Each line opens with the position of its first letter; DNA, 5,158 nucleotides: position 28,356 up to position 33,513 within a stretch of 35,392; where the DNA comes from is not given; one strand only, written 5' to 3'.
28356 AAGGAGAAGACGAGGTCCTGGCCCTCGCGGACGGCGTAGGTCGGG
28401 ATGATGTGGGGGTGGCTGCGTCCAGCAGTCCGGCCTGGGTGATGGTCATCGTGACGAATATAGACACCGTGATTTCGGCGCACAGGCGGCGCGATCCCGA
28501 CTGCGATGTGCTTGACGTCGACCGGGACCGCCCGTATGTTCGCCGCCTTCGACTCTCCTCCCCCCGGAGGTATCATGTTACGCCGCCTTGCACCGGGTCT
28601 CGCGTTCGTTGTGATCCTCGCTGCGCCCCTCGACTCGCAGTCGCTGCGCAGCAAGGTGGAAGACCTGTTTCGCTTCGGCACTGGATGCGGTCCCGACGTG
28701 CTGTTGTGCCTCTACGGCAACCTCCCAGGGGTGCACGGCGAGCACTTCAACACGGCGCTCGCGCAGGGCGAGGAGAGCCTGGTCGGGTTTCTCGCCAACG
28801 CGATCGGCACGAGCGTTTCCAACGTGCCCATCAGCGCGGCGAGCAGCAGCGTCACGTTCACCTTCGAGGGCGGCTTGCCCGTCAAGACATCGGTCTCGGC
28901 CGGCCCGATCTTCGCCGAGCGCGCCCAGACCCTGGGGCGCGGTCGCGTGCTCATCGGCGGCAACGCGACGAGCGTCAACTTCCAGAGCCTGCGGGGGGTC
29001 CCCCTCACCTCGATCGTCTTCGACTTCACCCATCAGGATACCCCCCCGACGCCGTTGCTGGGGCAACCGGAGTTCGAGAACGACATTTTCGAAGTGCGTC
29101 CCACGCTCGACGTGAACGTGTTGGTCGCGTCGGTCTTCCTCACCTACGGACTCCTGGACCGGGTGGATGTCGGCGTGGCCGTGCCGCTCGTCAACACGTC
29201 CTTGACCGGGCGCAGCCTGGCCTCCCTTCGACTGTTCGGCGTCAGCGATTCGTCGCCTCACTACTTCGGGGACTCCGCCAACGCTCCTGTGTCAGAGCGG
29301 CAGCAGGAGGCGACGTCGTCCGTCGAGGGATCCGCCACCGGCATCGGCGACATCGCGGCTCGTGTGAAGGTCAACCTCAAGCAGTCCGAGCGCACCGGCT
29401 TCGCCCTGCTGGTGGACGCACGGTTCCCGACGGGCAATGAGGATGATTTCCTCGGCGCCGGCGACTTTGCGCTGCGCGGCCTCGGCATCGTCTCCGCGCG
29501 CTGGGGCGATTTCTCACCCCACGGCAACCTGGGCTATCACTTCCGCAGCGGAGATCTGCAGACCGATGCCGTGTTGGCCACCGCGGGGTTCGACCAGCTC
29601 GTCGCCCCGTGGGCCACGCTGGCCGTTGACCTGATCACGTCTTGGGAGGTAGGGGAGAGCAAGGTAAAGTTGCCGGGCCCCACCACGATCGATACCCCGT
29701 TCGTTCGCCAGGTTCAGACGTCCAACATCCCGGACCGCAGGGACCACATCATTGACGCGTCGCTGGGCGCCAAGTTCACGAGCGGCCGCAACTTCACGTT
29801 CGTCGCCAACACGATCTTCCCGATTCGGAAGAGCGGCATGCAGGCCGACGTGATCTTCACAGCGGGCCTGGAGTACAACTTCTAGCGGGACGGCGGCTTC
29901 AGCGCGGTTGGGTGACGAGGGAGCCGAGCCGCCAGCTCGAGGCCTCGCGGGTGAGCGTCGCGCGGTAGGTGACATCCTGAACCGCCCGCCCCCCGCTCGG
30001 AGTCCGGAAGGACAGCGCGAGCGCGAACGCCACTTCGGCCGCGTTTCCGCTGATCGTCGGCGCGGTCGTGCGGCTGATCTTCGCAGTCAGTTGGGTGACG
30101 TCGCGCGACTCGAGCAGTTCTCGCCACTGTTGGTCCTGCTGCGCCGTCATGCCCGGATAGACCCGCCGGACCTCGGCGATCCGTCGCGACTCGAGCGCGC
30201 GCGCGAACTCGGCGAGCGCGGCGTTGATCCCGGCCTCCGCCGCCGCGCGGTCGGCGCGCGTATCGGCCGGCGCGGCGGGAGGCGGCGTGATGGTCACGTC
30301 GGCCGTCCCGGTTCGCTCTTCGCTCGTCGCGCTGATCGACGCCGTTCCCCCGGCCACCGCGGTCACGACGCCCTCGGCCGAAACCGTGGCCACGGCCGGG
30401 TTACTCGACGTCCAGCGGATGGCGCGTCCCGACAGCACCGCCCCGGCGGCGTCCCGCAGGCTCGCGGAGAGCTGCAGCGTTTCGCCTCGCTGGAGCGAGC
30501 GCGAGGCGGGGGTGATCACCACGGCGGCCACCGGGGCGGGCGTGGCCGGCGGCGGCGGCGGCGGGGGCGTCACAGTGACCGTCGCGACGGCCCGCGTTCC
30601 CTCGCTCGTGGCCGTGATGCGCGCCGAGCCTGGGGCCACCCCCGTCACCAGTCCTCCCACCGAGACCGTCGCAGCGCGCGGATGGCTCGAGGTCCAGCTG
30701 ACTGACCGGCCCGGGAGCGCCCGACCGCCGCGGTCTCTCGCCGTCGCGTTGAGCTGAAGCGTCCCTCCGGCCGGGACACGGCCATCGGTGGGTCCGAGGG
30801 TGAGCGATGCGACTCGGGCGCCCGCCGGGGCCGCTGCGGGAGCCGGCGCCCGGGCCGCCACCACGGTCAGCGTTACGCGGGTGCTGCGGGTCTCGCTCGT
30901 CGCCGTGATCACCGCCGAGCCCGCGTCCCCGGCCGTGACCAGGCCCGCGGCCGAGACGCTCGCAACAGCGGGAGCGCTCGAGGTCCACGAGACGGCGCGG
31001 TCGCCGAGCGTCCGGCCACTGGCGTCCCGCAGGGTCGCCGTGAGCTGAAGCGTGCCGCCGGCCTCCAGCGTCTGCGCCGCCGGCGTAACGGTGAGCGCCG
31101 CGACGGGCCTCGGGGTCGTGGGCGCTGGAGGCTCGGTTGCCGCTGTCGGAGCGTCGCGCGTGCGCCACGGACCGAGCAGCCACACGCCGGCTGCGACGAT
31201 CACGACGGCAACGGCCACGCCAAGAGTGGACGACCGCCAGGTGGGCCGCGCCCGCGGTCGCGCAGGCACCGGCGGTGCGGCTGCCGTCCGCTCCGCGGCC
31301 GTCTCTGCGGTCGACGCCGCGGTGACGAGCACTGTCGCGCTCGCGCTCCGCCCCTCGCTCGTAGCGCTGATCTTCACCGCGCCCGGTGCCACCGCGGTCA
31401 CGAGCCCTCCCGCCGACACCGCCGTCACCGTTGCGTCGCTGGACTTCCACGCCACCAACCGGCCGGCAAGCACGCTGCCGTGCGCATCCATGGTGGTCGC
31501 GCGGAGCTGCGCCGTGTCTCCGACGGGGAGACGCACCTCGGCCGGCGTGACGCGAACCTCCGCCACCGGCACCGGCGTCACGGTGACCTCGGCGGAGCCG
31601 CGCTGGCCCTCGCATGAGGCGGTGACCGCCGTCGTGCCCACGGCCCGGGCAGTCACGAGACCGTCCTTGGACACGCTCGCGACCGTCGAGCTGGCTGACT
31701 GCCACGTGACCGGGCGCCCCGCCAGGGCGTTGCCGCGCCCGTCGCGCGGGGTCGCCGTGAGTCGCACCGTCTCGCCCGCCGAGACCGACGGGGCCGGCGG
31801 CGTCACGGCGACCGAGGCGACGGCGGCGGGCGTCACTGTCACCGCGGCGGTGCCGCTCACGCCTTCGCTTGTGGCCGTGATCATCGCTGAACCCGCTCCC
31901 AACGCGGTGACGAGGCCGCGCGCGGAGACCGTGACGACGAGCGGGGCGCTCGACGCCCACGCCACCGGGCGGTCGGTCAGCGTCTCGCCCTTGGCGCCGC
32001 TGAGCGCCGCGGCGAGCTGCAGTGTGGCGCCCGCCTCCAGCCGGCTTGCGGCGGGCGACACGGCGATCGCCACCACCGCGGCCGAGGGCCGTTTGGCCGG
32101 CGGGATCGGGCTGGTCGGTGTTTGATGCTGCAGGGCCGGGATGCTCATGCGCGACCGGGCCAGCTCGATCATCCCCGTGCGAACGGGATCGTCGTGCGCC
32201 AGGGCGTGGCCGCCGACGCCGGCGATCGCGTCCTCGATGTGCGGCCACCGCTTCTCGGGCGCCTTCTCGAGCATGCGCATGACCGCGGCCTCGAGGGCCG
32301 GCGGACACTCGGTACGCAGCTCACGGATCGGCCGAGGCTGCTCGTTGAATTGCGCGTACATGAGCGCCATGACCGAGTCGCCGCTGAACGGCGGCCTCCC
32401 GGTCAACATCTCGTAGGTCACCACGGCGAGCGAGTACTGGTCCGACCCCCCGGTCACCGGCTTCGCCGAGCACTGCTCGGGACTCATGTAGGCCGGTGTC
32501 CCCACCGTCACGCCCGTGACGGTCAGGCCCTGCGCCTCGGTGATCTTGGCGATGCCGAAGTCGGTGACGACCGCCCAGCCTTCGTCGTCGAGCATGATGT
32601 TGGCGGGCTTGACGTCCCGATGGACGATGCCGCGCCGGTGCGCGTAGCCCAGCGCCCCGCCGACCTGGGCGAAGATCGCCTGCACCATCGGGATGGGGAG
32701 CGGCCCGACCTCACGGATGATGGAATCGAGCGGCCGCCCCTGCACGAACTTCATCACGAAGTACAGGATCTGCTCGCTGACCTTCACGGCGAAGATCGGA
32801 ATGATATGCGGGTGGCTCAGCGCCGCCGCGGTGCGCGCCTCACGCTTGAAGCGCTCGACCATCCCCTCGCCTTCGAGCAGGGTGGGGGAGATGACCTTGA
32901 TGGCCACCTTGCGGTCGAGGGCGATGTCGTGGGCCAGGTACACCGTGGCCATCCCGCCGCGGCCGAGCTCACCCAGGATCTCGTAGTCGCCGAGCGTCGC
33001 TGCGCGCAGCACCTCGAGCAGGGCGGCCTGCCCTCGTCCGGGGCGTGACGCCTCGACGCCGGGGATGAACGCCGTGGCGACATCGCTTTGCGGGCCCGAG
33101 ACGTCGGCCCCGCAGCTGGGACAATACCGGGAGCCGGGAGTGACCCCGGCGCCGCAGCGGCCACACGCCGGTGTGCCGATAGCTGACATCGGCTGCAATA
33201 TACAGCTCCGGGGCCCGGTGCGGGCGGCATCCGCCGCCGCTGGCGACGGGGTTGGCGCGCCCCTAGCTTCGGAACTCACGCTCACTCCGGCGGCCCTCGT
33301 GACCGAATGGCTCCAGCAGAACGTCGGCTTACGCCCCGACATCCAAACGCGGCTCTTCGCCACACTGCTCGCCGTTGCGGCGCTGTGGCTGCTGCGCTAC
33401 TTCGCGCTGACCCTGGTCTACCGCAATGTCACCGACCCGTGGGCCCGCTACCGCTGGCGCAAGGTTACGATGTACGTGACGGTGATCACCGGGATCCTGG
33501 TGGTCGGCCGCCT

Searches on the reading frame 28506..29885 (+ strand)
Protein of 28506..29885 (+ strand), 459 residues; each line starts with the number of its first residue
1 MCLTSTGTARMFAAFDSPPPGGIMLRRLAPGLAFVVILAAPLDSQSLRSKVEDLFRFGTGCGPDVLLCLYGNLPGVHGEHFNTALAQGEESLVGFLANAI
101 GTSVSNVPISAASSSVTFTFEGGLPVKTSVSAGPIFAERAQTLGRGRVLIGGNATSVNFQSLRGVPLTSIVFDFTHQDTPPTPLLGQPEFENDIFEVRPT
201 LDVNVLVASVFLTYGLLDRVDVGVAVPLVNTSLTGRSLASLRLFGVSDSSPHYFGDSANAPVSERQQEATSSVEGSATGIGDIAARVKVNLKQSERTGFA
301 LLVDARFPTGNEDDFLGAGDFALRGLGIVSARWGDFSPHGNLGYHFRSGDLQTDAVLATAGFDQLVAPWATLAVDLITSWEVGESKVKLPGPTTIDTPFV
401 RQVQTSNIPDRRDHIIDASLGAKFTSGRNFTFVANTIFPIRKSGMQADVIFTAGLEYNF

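Call 53: search_protein_families(library=pfam, proteins=[window:28506-29885:+], max_evalue=0.001)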
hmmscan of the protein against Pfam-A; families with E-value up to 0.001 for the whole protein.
window:28506-29885:+ (459 aa): 1 family
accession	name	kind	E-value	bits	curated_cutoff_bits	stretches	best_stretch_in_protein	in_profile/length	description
PF13557.12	Phenol_MetA_deg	-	4.7e-07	30.6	22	1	227-383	47-169/242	Putative MetA-pathway of phenol degradation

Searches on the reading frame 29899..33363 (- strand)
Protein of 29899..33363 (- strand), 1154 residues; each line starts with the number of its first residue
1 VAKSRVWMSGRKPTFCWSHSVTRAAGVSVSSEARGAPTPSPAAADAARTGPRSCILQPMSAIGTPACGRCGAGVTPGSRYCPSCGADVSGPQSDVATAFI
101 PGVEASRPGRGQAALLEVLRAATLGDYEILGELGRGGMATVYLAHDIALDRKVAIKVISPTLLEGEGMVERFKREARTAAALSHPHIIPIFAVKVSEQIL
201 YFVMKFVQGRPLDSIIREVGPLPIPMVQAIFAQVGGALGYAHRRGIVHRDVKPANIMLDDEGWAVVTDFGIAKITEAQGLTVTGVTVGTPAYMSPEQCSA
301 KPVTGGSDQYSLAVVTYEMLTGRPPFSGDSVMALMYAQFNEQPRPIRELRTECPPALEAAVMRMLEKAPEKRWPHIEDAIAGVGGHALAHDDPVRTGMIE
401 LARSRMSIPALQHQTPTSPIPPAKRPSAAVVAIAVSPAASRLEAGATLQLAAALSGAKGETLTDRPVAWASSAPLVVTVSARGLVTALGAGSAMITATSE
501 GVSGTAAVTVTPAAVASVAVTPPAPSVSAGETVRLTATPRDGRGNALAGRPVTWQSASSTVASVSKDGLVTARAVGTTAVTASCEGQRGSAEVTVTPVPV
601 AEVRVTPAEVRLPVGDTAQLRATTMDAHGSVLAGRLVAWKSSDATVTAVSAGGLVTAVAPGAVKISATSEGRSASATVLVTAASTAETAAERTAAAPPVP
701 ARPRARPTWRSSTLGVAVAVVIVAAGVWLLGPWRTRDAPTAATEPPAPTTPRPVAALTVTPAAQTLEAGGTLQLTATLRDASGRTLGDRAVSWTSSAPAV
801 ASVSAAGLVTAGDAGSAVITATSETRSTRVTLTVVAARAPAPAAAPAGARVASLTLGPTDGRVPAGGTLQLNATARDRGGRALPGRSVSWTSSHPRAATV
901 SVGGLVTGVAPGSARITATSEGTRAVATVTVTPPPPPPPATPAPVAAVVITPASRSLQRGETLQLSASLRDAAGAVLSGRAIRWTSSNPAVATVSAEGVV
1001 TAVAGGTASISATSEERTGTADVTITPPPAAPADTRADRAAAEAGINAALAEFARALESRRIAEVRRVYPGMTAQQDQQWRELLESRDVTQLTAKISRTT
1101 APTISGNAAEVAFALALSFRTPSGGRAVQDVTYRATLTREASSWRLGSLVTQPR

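Call 53: search_protein_families(library=pfam, proteins=[window:29899-33363:-], max_evalue=0.001)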
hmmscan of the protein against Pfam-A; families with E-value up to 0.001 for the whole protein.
window:29899-33363:- (1154 aa): 7 families
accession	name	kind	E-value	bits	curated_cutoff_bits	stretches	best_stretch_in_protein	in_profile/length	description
PF02368.24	Big_2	-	1.3e-71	237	22.8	6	945-1024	2-78/79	Bacterial Ig-like domain (group 2)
PF00069.31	Pkinase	-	1.5e-47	162.6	31.7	1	127-373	1-252/263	Protein kinase domain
PF07714.23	PK_Tyr_Ser-Thr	-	2.5e-30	106.1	23.1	1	130-372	4-248/258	Protein tyrosine and serine/threonine kinase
PF22359.2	Big-like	-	3.5e-20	72.4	27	1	984-1026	5-47/48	Bacterial Ig-like domain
PF02369.22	Big_1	-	5e-20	71.8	34.9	4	962-1026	18-79/93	Bacterial Ig-like domain (group 1)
PF13240.11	Zn_Ribbon_1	-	9.2e-05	22.6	25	1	67-87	2-22/23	zinc-ribbon domain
PF01636.29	APH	-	0.00076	19.7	23.2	0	242-274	166-199/239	Phosphotransferase enzyme family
